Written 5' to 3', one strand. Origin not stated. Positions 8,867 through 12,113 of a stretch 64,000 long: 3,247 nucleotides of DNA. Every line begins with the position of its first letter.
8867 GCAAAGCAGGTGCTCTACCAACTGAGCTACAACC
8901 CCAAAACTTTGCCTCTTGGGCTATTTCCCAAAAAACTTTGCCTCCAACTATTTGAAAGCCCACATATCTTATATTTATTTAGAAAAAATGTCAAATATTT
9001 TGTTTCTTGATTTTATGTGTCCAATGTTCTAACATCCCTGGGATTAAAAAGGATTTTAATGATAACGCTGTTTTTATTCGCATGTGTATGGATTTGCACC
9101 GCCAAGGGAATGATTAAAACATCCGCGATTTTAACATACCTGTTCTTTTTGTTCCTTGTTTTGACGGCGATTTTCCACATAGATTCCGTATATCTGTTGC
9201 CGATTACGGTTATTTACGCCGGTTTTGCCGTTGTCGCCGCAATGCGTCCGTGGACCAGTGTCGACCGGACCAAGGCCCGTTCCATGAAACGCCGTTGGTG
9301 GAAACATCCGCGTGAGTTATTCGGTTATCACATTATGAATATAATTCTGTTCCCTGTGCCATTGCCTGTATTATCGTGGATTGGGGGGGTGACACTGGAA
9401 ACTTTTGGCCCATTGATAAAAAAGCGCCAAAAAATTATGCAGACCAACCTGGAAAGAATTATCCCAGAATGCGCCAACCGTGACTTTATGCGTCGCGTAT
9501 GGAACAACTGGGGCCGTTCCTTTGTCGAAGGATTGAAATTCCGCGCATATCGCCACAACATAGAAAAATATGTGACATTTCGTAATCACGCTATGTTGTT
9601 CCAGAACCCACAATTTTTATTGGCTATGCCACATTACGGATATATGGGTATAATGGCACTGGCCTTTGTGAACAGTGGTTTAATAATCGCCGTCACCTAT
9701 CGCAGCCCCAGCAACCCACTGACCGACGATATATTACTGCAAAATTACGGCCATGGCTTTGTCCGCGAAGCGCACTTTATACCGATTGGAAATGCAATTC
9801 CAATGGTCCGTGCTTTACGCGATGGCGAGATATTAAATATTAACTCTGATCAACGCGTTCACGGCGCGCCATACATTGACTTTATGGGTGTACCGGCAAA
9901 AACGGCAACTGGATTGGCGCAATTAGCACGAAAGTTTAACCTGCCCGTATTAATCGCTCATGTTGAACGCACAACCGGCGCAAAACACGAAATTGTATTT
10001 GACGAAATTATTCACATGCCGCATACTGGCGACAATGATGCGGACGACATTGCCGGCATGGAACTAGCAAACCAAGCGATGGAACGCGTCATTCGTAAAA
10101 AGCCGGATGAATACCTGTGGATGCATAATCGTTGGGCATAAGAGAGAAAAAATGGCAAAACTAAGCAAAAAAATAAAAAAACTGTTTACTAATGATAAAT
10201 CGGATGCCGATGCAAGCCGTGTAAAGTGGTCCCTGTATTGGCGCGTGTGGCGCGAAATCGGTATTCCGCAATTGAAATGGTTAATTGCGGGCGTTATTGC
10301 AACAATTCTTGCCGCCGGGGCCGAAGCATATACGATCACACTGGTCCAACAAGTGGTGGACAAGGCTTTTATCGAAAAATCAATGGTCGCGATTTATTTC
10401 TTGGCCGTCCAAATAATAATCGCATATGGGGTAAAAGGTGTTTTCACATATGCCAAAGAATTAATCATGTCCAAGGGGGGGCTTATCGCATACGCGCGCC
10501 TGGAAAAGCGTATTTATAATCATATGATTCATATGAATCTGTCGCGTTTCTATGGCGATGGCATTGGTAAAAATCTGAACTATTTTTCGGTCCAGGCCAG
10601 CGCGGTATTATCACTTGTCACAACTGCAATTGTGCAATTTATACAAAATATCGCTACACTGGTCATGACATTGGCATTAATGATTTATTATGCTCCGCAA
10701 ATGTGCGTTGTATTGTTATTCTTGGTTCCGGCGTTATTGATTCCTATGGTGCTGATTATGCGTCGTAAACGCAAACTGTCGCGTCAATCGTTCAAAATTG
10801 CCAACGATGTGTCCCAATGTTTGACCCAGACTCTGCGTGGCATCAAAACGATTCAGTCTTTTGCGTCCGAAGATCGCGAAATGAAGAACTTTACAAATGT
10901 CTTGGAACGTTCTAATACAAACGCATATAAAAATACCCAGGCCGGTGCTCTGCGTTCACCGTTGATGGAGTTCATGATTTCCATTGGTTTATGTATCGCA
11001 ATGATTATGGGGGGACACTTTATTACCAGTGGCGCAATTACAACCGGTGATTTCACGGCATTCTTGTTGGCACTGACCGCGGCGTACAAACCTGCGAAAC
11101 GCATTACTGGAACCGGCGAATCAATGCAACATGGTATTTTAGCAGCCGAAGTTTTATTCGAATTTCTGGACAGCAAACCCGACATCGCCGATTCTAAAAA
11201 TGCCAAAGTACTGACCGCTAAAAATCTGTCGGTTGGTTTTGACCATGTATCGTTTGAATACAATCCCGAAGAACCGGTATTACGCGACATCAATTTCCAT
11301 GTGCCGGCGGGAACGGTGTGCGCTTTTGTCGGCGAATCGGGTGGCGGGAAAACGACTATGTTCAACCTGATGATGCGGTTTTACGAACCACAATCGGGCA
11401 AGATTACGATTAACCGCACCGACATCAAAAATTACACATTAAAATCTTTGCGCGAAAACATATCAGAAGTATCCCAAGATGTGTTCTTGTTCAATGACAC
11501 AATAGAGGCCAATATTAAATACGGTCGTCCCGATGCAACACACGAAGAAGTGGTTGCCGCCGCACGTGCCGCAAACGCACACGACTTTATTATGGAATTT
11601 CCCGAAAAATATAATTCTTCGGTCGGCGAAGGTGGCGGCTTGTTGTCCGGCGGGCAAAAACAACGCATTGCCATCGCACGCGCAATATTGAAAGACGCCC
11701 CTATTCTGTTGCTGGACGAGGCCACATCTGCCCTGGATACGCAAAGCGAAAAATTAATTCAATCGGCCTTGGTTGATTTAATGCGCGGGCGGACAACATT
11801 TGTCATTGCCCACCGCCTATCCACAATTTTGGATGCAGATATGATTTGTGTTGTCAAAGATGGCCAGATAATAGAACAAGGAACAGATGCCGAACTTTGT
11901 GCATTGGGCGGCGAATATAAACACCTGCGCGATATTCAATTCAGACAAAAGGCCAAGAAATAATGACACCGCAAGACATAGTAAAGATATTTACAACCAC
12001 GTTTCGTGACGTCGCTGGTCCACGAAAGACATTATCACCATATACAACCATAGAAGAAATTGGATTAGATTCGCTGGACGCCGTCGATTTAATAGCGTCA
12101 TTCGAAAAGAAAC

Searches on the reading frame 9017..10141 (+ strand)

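Call 23: search_protein_families(library=pfam, proteins=[window:9017-10141:+], max_evalue=0.001)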
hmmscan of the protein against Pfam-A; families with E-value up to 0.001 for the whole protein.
window:9017-10141:+ (374 aa): 1 family
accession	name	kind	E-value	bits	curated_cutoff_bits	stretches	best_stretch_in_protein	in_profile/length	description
PF03279.18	Lip_A_acyltrans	-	1.3e-26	94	22.3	1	96-373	9-293/295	Bacterial lipid A biosynthesis acyltransferase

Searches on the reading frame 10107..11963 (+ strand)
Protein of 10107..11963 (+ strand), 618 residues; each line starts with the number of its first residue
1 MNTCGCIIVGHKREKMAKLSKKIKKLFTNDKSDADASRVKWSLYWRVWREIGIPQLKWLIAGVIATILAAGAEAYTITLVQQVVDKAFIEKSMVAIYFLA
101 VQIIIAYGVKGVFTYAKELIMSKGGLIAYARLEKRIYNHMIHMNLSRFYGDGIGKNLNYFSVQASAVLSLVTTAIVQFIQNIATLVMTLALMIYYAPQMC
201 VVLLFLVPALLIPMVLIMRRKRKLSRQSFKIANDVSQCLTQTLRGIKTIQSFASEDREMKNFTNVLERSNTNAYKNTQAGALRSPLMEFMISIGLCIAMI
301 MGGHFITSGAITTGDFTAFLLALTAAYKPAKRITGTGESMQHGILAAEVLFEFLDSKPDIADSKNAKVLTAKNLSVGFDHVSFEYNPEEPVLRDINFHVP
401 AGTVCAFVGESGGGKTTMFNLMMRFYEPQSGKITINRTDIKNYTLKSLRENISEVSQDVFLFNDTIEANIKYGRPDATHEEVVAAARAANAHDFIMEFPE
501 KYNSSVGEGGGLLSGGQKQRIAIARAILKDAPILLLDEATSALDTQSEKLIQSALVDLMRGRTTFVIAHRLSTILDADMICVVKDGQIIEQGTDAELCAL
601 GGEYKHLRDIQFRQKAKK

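Call 23: search_protein_families(library=pfam, proteins=[window:10107-11963:+], max_evalue=0.001)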
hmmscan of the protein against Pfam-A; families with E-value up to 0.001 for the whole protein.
window:10107-11963:+ (618 aa): 3 families
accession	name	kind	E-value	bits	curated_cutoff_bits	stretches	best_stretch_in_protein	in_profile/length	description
PF00664.28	ABC_membrane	-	1.1e-39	137.2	28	1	59-322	1-266/274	ABC transporter transmembrane region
PF00005.33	ABC_tran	-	2.5e-32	112.8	25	1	392-541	1-137/137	ABC transporter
PF02463.25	SMC_N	-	1.5e-07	31.5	40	1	404-584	79-212/220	RecF/RecN/SMC N terminal domain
